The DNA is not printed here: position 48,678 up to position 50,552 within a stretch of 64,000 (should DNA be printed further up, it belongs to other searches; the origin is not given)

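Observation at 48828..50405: Unrecognised ~20-aa tandem repeat family (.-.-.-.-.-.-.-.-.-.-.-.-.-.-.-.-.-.) in a signal-anchored protein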

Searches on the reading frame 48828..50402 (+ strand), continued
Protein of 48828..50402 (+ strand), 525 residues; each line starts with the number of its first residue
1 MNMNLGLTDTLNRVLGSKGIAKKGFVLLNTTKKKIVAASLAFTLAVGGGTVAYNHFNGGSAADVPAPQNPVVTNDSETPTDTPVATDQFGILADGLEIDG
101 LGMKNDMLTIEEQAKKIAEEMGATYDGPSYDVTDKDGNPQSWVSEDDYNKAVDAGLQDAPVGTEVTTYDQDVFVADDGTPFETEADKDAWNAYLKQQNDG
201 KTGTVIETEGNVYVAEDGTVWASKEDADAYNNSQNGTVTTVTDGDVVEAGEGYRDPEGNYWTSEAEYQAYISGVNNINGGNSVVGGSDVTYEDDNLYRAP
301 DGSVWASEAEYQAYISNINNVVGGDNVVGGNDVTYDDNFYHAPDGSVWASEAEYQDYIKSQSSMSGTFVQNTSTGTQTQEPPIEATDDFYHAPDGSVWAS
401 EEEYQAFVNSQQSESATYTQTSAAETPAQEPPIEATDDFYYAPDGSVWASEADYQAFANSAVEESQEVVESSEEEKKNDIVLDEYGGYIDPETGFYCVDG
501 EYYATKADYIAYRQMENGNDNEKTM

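Call 67: list_cluster_members(proteins=[window:48828-50402:+, window:50853-51104:+, window:52133-53173:+, window:2421-2636:+, P0004, P0009])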
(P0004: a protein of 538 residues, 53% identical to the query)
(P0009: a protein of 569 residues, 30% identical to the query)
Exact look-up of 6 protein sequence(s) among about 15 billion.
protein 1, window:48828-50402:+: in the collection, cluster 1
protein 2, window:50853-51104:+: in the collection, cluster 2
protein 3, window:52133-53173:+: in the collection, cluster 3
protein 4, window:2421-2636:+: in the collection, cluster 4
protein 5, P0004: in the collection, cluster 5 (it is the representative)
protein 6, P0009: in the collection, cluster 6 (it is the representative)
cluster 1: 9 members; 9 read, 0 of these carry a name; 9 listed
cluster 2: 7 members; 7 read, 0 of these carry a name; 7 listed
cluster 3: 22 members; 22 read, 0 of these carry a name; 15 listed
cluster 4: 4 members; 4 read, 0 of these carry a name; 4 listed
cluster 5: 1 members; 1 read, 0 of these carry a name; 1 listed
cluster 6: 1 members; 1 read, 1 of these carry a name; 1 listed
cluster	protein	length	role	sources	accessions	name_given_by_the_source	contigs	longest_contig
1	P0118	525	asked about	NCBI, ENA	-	-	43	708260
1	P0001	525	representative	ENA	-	-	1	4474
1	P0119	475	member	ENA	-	-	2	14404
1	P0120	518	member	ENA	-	-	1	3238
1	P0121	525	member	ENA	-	-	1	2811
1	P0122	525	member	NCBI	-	-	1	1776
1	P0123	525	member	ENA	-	-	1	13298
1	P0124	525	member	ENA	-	-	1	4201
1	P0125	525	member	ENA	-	-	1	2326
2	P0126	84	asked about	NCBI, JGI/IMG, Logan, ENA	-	-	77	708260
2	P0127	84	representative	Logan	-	-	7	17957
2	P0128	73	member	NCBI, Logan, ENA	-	-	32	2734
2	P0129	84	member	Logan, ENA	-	-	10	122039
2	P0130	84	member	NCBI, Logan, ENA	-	-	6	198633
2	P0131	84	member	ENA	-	-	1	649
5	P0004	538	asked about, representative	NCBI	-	-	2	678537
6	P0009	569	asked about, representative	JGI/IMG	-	heme-degrading monooxygenase HmoA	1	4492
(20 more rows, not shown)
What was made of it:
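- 48828..50405 (+): Coding sequence of the 525-aa acidic repeat protein. In residues 56-525 there are 97 Asp+Glu against 17 Lys+Arg. An identical protein is seen on 43 public contigs (call 67).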

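Call 72: search_protein_families(library=ncbifam, alignment_id=A1, max_evalue=0.01)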
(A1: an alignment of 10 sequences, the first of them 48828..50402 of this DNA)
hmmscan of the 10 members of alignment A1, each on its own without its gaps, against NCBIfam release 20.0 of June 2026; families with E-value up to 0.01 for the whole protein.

A. member 1, window:48828-50402:+ (525 aa): 1 family
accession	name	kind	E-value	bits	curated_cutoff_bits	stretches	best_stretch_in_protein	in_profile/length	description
NF007464.0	PRK10040.1-4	equivalog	8.8e-07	29.6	168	0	199-239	29-69/112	hypothetical protein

B. families by the number of members that match (of 10 scanned): 3 families
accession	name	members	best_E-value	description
NF007464.0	PRK10040.1-4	2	8.8e-07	hypothetical protein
NF038053.1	hist_H1_lk_Burk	1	0.00021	histone H1-like DNA-binding protein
NF011492.0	PRK14900.1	1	0.0057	valine--tRNA ligase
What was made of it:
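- The NCBIfam NF007464 hit (E 8.8e-7, 29.6 bits against a cut-off of 168) appears in only 2 of 10 homologues (call 72).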
